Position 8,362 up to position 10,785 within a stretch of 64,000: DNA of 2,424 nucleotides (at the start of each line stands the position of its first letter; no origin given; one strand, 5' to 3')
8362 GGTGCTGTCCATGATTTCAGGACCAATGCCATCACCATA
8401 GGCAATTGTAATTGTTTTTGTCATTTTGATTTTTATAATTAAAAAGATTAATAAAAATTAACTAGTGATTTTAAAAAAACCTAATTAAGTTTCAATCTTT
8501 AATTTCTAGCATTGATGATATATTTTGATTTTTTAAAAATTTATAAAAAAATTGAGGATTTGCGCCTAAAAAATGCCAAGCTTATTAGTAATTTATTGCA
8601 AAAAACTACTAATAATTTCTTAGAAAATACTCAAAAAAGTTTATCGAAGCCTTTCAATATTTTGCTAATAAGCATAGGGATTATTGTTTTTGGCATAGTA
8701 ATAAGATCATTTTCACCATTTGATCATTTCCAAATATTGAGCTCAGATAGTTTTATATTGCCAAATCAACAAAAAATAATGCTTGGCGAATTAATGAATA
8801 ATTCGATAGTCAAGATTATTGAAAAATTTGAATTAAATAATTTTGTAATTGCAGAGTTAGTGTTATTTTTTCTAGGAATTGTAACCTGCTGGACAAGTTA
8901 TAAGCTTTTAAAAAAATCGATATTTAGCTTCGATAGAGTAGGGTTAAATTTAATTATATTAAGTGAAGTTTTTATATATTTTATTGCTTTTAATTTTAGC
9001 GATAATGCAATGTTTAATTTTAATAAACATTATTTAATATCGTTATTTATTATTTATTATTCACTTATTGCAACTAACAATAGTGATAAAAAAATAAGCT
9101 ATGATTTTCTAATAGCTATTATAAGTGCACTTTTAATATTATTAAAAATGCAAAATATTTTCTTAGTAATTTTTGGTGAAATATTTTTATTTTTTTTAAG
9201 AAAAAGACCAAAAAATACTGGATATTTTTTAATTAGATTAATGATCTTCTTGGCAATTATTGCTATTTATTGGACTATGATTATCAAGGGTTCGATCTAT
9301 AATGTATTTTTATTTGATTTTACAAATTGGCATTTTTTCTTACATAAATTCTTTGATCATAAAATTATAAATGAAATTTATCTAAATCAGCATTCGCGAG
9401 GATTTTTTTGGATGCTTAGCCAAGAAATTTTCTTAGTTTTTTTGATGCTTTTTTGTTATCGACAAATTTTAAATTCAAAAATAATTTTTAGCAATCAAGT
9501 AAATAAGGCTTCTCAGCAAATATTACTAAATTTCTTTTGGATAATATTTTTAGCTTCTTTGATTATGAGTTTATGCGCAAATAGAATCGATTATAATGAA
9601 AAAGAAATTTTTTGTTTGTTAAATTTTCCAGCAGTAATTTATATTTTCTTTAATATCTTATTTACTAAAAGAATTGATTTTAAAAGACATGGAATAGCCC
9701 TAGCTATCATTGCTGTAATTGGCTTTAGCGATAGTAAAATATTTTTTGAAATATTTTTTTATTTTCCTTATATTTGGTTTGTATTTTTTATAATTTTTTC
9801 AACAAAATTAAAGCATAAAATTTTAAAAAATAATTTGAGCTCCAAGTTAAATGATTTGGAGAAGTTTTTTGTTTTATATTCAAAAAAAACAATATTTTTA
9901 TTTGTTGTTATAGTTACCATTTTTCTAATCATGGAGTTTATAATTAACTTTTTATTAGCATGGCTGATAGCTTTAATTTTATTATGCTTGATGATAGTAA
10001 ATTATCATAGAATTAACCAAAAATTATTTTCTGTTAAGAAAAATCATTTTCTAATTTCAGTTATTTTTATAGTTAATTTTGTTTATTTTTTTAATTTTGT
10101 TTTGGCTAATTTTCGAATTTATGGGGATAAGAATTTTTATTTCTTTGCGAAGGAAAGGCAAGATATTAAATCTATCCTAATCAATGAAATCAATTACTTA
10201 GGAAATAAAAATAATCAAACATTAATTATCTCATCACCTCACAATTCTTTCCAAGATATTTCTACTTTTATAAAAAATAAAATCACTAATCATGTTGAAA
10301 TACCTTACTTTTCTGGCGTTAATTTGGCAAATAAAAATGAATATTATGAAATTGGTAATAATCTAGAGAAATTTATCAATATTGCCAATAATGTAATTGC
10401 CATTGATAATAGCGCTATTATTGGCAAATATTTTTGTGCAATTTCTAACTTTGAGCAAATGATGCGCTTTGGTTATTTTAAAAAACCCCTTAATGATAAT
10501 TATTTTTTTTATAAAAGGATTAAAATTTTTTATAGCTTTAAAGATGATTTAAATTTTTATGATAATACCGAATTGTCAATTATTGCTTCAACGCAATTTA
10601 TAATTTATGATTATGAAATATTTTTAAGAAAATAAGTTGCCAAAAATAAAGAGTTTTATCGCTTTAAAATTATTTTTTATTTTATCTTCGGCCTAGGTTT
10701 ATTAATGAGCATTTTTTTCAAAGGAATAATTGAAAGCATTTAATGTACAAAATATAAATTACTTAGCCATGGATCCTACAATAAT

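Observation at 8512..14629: Tandem paralogous ~700-aa polytopic membrane proteins coupled to lnt: candidate uncharacterised envelope-modification module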

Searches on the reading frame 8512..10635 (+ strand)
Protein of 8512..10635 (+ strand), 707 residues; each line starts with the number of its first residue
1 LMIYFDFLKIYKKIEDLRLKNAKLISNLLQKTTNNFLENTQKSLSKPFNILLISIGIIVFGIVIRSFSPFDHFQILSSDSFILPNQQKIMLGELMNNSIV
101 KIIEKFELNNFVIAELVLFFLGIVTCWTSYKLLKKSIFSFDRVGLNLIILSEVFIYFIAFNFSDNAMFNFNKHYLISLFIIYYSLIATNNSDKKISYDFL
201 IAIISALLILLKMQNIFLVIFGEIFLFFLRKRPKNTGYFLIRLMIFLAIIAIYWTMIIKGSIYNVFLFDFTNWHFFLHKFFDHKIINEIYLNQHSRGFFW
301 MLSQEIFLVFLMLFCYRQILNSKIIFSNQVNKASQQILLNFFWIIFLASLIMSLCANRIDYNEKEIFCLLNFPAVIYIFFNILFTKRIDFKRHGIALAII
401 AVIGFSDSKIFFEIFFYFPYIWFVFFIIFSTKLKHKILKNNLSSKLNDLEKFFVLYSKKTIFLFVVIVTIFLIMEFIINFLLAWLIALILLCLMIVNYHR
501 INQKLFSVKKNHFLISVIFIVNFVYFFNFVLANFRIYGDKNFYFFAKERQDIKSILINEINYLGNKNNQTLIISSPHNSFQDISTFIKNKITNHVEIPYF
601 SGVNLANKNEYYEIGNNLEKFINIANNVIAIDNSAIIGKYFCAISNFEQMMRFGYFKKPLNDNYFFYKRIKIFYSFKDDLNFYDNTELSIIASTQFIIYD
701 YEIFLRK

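Call 3: search_protein_families(library=pfam, proteins=[window:8512-10635:+], max_evalue=1)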
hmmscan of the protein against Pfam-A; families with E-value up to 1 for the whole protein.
window:8512-10635:+ (707 aa): 0 families

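Call 4: search_protein_families(library=ncbifam, proteins=[window:8512-10635:+], max_evalue=1)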
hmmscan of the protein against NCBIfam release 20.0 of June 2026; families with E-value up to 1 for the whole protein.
window:8512-10635:+ (707 aa): 0 families

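Call 7: find_homologous_proteins(query=window:8512-10635:+, max_evalue=0.001)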
Query window:8512-10635:+ (707 aa): 7 proteins with E <= 0.001 among 8000 candidates.
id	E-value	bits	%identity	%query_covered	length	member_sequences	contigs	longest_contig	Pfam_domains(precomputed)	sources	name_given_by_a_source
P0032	0.0e+0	1477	99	100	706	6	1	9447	-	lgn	-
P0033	1.4e-279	948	67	100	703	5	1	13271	-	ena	-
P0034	2.5e-140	488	42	100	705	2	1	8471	-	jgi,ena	jgi:hypothetical protein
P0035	2.0e-139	485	42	100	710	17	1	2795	-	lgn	-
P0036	3.1e-138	481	41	100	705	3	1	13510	-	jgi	jgi:hypothetical protein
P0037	1.9e-135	471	41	100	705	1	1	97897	-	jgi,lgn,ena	jgi:hypothetical protein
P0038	3.3e-107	378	46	68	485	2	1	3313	-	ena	-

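Call 31: predict_structure(alignment_id=A2)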
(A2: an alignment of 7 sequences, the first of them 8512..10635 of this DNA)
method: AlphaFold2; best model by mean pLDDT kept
length: 707 residues; sequences in the alignment: 7
mean_pLDDT: 40.2   pTM: 0.27
mean pLDDT of the five models: 40.2, 37.2, 36.9, 34.6, 32.7
residues with pLDDT >= 90: 0; 70-90: 28; 50-70: 108; < 50: 571
segments of 3 or more residues with pLDDT < 50: 1-235, 255-437, 445-546, 598-608, 634-644, 675-697
pLDDT, mean of each block of 10 residues (from residue 1): 34 42 39 36 32 34 29 24 24 33 35 37 39 33 35 33 29 32 32 33 38 38 39 49 54 46 34 30 30 30 30 32 33 41 44 39 42 42 37 38 36 40 39 47 48 40 37 29 31 32 32 30 30 27 44 68 68 64 55 52 42 58 60 41 51 64 74 47 29 46 75
secondary structure, 60 per line:
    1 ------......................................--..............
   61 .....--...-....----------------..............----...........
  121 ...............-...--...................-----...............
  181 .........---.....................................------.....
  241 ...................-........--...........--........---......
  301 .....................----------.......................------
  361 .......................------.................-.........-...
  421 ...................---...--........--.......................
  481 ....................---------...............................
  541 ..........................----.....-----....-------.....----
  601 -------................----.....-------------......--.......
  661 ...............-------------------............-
elements in order (helices of 4 or more, strands of 3 or more residues): H7-44 H47-65 H72-75 H92-105 H110-135 H142-160 H166-189 H193-229 H236-259 H261-268 H271-281 H284-291 H295-321 H332-354 H361-383 H390-406 H408-416 H418-439 H448-455 H458-500 H510-566 E571-575 H581-584 E592-596 H608-623 E628-632 H646-651 H654-663 E664-675 E695-706
